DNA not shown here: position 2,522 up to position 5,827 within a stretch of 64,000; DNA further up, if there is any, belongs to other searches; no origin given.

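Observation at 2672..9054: Lipid A genes translationally coupled to a C26 glutamine-amidotransferase-like hydrolase and a 1000-aa BNR-repeat T9SS cargo protein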

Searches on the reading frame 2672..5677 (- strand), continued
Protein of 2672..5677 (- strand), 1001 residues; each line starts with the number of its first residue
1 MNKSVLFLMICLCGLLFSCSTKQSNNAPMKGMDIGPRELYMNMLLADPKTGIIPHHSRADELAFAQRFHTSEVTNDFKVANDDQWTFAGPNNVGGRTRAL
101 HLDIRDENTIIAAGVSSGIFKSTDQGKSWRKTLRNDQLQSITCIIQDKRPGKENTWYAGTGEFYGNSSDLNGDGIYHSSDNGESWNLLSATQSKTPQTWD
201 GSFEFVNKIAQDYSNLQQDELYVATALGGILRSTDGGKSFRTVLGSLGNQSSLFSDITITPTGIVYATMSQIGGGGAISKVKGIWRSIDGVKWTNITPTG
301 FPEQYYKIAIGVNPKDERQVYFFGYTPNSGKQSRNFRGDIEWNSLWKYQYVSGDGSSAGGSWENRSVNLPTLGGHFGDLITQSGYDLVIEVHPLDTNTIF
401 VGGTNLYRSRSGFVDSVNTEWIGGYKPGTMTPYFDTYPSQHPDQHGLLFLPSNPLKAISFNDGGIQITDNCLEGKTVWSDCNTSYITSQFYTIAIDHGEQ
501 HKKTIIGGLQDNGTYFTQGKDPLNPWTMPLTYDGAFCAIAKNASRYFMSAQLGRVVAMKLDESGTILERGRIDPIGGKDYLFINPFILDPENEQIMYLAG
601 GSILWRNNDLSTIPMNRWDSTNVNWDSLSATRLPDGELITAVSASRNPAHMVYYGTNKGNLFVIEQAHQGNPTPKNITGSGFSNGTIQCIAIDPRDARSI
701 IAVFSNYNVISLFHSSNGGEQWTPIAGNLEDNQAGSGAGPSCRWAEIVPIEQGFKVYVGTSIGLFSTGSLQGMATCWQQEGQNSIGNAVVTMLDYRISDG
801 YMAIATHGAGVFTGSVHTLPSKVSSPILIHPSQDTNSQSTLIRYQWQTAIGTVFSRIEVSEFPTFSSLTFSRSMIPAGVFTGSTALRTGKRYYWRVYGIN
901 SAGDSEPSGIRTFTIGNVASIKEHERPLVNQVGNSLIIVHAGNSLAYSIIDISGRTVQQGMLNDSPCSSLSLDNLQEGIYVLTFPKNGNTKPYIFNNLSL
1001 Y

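Call 69: find_encoding_contigs(protein=P0257, flank=6000, max_places=1)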
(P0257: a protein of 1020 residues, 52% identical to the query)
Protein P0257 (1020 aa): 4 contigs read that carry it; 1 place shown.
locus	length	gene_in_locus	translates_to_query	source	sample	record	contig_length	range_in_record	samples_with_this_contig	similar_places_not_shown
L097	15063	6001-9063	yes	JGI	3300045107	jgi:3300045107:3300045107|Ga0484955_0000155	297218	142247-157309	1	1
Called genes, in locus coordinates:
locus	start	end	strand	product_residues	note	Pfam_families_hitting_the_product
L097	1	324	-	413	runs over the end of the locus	-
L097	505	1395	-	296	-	-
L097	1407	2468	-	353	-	PF14559:TPR_19, PF12895:ANAPC3, PF13424:TPR_12, PF13414:TPR_11, PF13432:TPR_16, PF14559:TPR_19, PF13414:TPR_11, PF13431:TPR_17, +32 more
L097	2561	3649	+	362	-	PF02684:LpxB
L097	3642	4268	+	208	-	PF04028:DUF374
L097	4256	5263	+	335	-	PF02606:LpxK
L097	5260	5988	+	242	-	PF07722:Peptidase_C26, PF00117:GATase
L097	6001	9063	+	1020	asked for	PF14870:PSII_BNR (faint), PF15902:Sortilin-Vps10 (faint), PF02012:BNR (faint)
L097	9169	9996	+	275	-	PF12849:PBP_like_2, PF12727:PBP_like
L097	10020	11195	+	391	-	PF00528:BPD_transp_1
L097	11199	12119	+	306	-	PF00528:BPD_transp_1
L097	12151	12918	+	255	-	PF02463:SMC_N (weak), PF00005:ABC_tran, PF13304:AAA_21 (faint)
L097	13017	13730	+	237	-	PF01895:PhoU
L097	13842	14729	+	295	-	PF00483:NTP_transferase, PF12804:NTP_transf_3 (weak)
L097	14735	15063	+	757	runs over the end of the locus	PF17191:RecG_wedge, PF00270:DEAD, PF04851:ResIII, PF00271:Helicase_C, PF19833:RecG_dom3_C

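Call 74: predict_structure(alignment_id=A4)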
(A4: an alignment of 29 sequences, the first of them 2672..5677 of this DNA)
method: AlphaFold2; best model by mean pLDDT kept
length: 1001 residues; sequences in the alignment: 29
mean_pLDDT: 85.5   pTM: 0.79
mean pLDDT of the five models: 85.5, 84.6, 83.3, 82.8, 82.8
residues with pLDDT >= 90: 523; 70-90: 379; 50-70: 45; < 50: 54
segments of 3 or more residues with pLDDT < 50: 1-3, 16-34, 71-82, 195-200, 918-925
pLDDT, mean of each block of 10 residues (from residue 1): 51 47 28 54 88 80 78 33 74 86 95 91 93 86 94 95 63 89 92 51 85 92 86 91 80 90 94 81 93 92 91 91 94 85 95 91 94 85 88 94 94 93 90 83 93 95 93 92 87 90 88 85 83 82 88 85 90 89 88 94 95 86 92 94 95 96 95 95 90 96 94 95 92 86 94 93 93 90 86 92 92 88 91 84 90 90 91 85 80 94 92 71 57 84 82 83 82 84 71 73 33
secondary structure, 60 per line:
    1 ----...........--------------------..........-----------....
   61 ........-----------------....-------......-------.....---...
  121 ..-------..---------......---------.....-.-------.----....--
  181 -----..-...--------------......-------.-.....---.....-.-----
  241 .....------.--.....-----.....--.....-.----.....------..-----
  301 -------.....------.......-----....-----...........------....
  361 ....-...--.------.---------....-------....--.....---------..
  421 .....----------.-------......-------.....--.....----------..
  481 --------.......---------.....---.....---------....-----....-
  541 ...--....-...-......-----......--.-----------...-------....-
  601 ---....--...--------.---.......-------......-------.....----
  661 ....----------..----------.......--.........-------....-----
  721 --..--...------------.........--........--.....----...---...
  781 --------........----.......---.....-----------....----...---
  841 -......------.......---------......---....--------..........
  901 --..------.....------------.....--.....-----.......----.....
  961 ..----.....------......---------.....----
elements in order (helices of 4 or more, strands of 3 or more residues): H5-15 H36-45 H57-68 E86-89 E97-102 E110-114 E118-122 E141-146 E156-160 E175-178 E206-211 E221-225 E229-233 E241-245 E255-259 E265-269 E283-287 E308-312 E319-325 E331-334 E340-350 E360-364 E388-391 E399-402 E405-409 E419-425 E444-449 E457-461 E464-468 E489-495 E505-509 E513-517 E527-530 E536-539 E546-549 E555-560 E566-571 E586-588 E596-599 E604-607 E625-628 E639-644 E652-656 E661-664 E687-693 E696-704 E712-715 E742-750 E753-760 E763-767 E778-780 E789-796 E801-807 E811-815 E827-830 E835-837 E842-847 E854-860 E870-875 E879-882 E891-900 E911-915 E928-932 E935-939 E945-951 E956-962 E967-971 E978-983 E993-997
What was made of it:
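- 2672..5677 (-): 1001-aa lipoprotein-signal BNR/Asp-box protein. It has a GH74-like tandem beta-propeller core, an Fn3-like domain and a divergent T9SS type A C-terminal domain. AF2 model pLDDT 85.5 (call 74).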

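Call 76: fold_search(model_id=the predicted structure, library=pdb)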
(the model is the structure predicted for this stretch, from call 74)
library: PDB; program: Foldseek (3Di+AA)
matches with E <= 10: 1953; with E <= 0.001: 1037
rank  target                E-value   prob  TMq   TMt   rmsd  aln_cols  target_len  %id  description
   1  5fkt_A                1.2e-23  1.00  0.50  0.67   6.3       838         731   14  Unraveling the first step of xyloglucan degradation by the soil saprophyte Cellvibrio japonicus through the functional (released 2015-11-04)
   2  6p2o_A                1.8e-23  1.00  0.49  0.65   6.7       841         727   15  Crystal structure of Streptomyces rapamycinicus GH74 in complex with xyloglucan fragments XLLG and XXXG (released 2019-07-31)
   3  2cn2_A                2.0e-23  1.00  0.48  0.66   6.8       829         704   14  Crystal Structures of Clostridium thermocellum Xyloglucanase (released 2006-05-22)
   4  6p2l_A                2.0e-23  1.00  0.46  0.64   7.2       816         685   14  Crystal structure of Niastella koreensis GH74 (NkGH74) enzyme (released 2019-07-31)
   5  5fkq_B                4.6e-23  1.00  0.50  0.66   6.2       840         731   15  Unraveling the first step of xyloglucan degradation by the soil saprophyte Cellvibrio japonicus through the functional (released 2015-11-04)
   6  5fkt_B                5.1e-23  1.00  0.50  0.66   6.4       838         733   14  Unraveling the first step of xyloglucan degradation by the soil saprophyte Cellvibrio japonicus through the functional (released 2015-11-04)
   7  5fkq_A                5.3e-23  1.00  0.50  0.66   6.3       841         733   15  Unraveling the first step of xyloglucan degradation by the soil saprophyte Cellvibrio japonicus through the functional (released 2015-11-04)
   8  2ebs_A                6.2e-23  1.00  0.48  0.61   7.4       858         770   15  Crystal Structure Anaalysis of Oligoxyloglucan reducing-end-specific cellobiohydrolase (OXG-RCBH) D465N Mutant Complex (released 2007-06-26)
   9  2ebs_B                2.2e-22  1.00  0.48  0.60   8.0       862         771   14  Crystal Structure Anaalysis of Oligoxyloglucan reducing-end-specific cellobiohydrolase (OXG-RCBH) D465N Mutant Complex (released 2007-06-26)
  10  1sqj_B                2.4e-22  1.00  0.47  0.60   8.0       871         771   14  Crystal Structure Analysis of Oligoxyloglucan reducing-end-specific cellobiohydrolase (OXG-RCBH) (released 2004-07-20)
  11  5jwz_A                3.3e-22  1.00  0.48  0.63   7.1       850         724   14  Structure of a Putative Xyloglucanase from the Cellulolytic Bacteria Streptomyces sp. SirexAA-E (released 2016-06-01)
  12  1sqj_A                4.2e-22  1.00  0.48  0.61   7.7       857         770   14  Crystal Structure Analysis of Oligoxyloglucan reducing-end-specific cellobiohydrolase (OXG-RCBH) (released 2004-07-20)
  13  6p2m_A                6.4e-22  1.00  0.47  0.65   7.0       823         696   15  Crystal structure of the Caldicellulosiruptor lactoaceticus GH74 (ClGH74a) enzyme in complex with LLG xyloglucan (released 2019-07-31)
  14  6mgl_A                7.9e-22  1.00  0.50  0.64   6.3       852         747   16  Crystal structure of the catalytic domain from GH74 enzyme PoGH74 from Paenibacillus odorifer, D60A mutant in complex  (released 2019-01-23)
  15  5jwz_B                1.1e-21  1.00  0.49  0.65   6.9       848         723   14  Structure of a Putative Xyloglucanase from the Cellulolytic Bacteria Streptomyces sp. SirexAA-E (released 2016-06-01)
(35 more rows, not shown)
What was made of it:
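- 2672..5677 (-): Foldseek top hits are GH74 xyloglucanases, target-normalised TM-score about 0.65 (call 76).
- On GH74 glycoside hydrolases: Foldseek E = 1e-23, target-normalised TM-score 0.60-0.67 to GH74 structures (call 76).
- Closest known: GH74 xyloglucanases. Same: Foldseek E = 1e-23, target-normalised TM-score about 0.65 (call 76).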
